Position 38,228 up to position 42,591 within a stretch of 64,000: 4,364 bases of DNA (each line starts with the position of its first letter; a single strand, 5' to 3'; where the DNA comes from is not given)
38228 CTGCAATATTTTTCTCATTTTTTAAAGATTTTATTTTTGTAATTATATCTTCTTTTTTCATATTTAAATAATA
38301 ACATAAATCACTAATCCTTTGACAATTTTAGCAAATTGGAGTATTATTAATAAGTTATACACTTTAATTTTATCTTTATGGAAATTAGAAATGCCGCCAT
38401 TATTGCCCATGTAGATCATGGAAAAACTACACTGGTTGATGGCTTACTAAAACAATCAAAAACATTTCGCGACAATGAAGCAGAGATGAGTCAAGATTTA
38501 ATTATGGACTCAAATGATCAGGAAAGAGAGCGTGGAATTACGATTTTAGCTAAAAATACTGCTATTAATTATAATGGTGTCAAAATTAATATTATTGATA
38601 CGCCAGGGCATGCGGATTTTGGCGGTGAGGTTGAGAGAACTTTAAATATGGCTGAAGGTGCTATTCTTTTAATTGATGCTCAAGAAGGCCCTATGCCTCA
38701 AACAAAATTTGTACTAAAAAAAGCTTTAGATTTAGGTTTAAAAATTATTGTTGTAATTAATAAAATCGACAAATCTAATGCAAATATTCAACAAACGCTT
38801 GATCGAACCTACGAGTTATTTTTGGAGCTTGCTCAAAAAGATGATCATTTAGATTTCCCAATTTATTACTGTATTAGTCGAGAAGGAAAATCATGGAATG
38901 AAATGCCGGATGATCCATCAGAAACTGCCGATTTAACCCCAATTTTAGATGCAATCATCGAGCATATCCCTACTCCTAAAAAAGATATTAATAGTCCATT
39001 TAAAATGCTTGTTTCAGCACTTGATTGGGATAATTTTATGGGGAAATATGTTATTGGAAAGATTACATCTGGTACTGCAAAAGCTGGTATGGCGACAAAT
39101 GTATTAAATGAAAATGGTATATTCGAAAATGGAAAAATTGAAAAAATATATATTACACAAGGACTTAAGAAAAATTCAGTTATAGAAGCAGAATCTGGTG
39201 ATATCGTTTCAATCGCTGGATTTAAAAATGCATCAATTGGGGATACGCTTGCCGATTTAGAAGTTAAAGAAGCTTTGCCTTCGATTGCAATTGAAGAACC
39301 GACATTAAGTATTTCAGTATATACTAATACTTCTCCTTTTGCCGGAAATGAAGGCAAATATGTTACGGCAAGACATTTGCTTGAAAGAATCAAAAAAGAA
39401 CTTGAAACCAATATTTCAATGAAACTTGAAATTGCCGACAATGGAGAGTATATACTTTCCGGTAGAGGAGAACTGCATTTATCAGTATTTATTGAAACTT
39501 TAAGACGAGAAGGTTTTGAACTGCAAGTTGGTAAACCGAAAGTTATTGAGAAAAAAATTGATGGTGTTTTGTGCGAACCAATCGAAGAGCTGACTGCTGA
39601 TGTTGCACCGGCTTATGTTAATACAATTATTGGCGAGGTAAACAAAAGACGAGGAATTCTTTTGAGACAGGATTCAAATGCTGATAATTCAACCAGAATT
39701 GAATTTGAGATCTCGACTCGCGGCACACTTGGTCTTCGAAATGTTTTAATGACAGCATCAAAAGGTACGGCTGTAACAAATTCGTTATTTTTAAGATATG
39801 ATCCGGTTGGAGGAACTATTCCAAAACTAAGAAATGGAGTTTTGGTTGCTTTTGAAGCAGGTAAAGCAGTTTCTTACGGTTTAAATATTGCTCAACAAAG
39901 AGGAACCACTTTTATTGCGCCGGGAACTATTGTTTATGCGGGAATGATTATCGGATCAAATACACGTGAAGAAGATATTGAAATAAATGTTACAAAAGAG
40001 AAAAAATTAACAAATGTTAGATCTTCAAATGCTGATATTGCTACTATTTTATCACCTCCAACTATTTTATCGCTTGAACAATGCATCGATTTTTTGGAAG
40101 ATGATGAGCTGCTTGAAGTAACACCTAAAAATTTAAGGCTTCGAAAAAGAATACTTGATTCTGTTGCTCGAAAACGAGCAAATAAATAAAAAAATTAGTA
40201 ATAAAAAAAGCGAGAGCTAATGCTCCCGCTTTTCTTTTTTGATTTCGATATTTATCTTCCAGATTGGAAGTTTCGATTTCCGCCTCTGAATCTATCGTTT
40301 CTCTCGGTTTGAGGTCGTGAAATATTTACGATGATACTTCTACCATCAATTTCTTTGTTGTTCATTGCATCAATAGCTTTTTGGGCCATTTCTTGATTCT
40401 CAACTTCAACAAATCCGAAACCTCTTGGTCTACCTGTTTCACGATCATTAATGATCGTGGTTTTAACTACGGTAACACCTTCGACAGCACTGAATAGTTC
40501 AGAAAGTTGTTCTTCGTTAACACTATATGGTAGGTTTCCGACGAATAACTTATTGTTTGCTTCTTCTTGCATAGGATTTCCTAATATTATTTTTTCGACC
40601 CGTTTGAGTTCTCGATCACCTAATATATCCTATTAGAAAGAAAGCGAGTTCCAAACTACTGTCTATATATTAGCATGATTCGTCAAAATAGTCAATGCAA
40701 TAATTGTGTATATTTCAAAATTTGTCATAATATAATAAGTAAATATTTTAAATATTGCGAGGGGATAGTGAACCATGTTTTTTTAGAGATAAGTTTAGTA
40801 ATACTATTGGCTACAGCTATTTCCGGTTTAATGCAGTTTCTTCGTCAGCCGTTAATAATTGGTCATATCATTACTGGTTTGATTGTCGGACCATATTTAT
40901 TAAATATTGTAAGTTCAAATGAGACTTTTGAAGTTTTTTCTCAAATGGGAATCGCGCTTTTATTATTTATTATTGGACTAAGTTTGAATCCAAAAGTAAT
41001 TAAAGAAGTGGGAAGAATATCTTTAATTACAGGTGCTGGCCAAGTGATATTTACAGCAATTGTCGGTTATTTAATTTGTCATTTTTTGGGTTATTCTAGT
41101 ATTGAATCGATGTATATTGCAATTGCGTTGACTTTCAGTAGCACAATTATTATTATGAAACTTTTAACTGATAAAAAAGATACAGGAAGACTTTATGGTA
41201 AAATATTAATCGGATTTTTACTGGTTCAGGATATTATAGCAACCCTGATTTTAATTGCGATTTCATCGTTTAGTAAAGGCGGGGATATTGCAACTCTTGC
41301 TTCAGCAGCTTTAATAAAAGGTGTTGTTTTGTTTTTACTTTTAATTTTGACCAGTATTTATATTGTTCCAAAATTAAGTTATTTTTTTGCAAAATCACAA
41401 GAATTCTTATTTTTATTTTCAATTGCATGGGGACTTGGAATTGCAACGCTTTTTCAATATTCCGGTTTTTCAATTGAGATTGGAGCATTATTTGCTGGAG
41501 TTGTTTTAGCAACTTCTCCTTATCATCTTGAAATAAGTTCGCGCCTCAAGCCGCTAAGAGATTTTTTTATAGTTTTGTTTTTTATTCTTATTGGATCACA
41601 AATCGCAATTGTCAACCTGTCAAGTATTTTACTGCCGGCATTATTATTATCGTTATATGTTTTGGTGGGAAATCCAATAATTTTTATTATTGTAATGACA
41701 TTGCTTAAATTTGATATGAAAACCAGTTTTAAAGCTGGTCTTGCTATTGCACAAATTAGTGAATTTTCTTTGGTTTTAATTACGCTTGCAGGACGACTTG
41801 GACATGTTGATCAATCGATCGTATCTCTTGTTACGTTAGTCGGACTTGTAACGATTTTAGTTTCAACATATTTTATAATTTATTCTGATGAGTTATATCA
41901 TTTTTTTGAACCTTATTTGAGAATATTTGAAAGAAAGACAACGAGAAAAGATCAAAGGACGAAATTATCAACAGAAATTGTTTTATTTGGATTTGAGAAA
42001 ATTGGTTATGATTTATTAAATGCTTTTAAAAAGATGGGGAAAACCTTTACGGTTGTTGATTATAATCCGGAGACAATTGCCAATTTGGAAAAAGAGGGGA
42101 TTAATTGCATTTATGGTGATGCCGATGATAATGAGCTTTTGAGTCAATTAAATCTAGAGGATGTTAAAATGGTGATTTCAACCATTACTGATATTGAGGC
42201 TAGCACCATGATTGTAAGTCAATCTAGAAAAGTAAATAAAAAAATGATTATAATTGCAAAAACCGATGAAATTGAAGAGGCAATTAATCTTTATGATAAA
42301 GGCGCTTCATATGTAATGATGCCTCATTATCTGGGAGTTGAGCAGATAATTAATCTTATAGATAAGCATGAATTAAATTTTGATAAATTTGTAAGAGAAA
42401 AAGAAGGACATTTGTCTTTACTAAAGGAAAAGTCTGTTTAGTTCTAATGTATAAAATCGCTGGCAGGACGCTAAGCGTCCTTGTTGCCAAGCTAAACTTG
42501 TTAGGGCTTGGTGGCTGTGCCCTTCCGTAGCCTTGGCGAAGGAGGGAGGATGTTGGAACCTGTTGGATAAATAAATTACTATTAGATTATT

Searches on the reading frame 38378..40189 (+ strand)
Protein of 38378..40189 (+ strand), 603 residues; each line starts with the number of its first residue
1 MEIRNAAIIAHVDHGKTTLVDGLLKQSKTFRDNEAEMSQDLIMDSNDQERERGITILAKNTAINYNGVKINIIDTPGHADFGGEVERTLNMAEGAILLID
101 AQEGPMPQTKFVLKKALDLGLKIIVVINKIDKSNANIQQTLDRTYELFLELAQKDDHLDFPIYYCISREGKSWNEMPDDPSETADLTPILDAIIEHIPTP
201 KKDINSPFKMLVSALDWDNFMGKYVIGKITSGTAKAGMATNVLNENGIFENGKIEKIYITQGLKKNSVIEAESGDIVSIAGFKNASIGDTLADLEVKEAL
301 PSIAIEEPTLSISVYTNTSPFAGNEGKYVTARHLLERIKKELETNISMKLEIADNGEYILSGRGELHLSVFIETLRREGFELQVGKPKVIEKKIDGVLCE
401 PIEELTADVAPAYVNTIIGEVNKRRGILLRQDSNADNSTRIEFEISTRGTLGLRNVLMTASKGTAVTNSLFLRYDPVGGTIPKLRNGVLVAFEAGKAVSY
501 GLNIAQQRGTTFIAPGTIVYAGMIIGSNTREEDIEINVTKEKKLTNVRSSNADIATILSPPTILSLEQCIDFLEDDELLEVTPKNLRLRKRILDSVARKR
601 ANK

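Call 73: search_protein_families(library=pfam, proteins=[window:38378-40189:+], max_evalue=0.001)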
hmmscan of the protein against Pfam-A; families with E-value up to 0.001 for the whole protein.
window:38378-40189:+ (603 aa): 8 families
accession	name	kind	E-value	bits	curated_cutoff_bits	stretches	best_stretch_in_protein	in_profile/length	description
PF00009.33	GTP_EFTU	-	7.4e-56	189.2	26.5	1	2-198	2-187/188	Elongation factor Tu GTP binding domain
PF21018.2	BipA_C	-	3.1e-43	146.5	23.8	1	486-594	1-109/110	TypA/BipA C-terminal domain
PF00679.30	EFG_C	-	5.5e-17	62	27.9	1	397-482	1-86/89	Elongation factor G C-terminus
PF22042.2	EF-G_D2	-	3.1e-09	37.2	27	1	207-292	1-82/84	Elongation factor G domain 2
PF03144.31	GTP_EFTU_D2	-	2.3e-07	31.6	30.3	1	222-292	1-73/73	Elongation factor Tu domain 2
PF14492.12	EFG_III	-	4.8e-06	27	27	1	334-385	21-74/75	Elongation Factor G, domain III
PF01926.29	MMR_HSR1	-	3.6e-05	24.3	21.9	1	50-129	28-113/113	50S ribosome-binding GTPase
PF00735.24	Septin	-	0.00079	19.2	26.2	0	10-81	11-75/280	Septin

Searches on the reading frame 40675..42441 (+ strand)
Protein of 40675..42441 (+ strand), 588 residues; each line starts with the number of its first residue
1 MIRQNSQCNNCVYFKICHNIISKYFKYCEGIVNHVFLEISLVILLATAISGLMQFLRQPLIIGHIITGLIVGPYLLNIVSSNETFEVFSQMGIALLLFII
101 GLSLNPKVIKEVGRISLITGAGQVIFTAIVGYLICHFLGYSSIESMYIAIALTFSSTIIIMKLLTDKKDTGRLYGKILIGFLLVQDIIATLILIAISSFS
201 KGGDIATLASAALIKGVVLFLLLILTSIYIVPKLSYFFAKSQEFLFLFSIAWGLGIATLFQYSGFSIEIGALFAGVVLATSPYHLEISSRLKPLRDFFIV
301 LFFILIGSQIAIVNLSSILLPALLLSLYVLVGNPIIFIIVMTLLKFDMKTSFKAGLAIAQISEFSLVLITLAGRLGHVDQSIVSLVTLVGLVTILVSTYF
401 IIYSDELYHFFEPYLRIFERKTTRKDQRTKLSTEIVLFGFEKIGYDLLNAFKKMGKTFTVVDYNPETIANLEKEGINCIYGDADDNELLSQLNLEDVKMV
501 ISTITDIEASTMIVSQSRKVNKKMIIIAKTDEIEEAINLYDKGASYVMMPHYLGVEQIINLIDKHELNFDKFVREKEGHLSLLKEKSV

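Call 73: search_protein_families(library=pfam, proteins=[window:40675-42441:+], max_evalue=0.001)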
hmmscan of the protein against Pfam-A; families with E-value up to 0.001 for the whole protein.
window:40675-42441:+ (588 aa): 2 families
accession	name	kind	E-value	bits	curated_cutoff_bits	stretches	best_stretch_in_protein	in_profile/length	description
PF00999.27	Na_H_Exchanger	-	3.4e-52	178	26.2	1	44-398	5-366/375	Sodium/hydrogen exchanger, transmembrane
PF02254.24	TrkA_N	-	3.1e-23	82.8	23.8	1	435-550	1-116/116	TrkA-N domain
